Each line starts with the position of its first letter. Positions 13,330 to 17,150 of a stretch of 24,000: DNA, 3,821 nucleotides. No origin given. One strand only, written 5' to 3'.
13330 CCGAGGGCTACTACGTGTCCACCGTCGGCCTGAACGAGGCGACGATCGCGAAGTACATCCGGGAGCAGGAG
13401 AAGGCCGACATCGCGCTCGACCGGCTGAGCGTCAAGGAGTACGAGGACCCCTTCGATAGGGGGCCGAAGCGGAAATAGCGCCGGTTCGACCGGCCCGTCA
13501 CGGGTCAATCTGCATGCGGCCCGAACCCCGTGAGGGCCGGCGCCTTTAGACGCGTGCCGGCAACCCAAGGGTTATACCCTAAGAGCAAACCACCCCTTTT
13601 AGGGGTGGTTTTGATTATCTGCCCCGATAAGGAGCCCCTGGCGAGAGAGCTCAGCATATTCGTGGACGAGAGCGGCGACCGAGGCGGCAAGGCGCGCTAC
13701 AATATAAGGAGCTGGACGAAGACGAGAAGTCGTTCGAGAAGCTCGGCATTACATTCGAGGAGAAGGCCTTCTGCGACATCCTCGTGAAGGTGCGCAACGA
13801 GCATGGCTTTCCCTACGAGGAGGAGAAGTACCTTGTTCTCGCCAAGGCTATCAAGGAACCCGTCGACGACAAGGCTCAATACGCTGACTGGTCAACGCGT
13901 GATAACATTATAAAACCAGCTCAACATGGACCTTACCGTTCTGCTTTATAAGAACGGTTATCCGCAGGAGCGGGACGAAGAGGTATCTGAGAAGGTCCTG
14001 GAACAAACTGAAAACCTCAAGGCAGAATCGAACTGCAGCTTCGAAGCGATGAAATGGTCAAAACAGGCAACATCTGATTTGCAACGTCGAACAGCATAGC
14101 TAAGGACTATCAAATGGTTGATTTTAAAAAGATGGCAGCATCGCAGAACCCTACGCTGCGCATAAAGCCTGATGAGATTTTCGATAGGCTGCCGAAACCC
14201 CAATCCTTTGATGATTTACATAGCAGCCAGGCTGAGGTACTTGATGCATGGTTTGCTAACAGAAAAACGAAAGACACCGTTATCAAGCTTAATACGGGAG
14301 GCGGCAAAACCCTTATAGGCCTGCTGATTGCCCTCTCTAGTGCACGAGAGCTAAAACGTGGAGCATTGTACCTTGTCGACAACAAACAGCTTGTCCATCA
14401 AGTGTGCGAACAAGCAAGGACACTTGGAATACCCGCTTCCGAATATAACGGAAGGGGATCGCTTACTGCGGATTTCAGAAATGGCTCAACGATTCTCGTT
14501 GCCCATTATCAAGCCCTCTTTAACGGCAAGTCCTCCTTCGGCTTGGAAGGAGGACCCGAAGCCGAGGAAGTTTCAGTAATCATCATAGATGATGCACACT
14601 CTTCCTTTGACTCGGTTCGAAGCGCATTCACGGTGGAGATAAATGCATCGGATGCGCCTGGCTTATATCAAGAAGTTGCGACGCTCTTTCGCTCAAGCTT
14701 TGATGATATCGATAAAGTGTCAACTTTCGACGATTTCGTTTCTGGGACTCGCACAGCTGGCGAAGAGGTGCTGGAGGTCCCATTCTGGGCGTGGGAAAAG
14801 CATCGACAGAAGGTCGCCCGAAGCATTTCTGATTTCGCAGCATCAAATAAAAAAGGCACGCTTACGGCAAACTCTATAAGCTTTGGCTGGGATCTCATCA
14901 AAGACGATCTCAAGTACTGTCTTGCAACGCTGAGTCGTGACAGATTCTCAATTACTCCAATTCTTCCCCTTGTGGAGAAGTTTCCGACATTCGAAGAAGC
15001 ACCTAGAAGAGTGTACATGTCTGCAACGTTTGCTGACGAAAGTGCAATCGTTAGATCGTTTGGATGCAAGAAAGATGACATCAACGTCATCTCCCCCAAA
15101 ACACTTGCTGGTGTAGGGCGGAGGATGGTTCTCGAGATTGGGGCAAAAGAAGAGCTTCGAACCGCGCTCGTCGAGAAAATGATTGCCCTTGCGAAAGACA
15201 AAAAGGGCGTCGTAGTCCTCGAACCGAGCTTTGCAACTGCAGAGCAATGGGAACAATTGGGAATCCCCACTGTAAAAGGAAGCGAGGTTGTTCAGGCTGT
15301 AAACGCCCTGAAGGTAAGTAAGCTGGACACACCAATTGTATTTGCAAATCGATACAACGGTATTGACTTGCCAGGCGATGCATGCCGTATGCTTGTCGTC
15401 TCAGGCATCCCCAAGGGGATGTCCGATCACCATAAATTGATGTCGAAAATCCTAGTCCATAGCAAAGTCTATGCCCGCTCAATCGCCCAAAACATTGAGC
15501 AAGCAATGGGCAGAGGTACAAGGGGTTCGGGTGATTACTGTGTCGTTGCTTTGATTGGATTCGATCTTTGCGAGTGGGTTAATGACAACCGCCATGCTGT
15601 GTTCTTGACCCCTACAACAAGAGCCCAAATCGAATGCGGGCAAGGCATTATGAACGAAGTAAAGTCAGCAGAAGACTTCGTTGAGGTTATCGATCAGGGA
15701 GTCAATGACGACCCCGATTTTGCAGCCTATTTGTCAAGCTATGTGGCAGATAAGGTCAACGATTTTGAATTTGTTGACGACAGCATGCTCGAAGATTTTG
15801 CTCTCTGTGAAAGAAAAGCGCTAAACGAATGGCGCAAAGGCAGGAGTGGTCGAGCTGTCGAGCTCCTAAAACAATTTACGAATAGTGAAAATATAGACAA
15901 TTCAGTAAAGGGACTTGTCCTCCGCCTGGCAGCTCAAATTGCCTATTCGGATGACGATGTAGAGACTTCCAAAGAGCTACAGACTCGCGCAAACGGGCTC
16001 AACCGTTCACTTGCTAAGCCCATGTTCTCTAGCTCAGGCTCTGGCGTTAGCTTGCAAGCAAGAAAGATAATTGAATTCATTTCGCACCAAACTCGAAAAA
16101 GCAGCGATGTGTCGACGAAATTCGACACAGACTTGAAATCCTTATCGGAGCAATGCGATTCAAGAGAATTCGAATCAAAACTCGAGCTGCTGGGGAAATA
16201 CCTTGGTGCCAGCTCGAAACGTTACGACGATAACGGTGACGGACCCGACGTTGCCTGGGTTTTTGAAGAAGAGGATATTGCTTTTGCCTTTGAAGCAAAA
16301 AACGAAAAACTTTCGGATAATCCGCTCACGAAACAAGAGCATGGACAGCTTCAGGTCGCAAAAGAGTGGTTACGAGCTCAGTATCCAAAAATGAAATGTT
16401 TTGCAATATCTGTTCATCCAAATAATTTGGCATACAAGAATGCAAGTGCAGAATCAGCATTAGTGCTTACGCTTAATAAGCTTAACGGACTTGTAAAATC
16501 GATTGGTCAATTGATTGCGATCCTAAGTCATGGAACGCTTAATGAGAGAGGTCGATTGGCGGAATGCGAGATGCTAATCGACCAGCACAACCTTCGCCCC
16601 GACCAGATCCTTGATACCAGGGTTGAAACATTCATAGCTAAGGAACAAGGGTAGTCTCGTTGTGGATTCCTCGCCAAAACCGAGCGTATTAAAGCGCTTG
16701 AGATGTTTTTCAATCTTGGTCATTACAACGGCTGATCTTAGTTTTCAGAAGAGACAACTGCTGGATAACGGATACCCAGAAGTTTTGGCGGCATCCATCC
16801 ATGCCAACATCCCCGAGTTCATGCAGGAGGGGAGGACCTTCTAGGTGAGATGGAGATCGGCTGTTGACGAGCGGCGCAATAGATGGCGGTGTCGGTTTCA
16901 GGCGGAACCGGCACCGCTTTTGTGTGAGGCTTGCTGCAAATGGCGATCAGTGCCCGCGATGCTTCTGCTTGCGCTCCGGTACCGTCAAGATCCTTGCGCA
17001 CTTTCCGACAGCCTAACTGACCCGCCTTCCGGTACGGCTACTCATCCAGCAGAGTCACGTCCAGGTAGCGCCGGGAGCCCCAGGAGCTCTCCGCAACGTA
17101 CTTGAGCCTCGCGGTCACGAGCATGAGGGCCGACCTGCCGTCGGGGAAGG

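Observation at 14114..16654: Stand-alone 846-aa DinG/XPD-like SF2 helicase with a C-terminal PD-(D/E)xK-like domain in a defence-island setting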

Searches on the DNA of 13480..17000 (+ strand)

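Call 33: search_dna_similar(query=window:13480-17000:+, collection=plasmids, mode=near, max_rows=10)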
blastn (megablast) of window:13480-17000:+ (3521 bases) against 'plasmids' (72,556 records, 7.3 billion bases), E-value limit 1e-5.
No match.
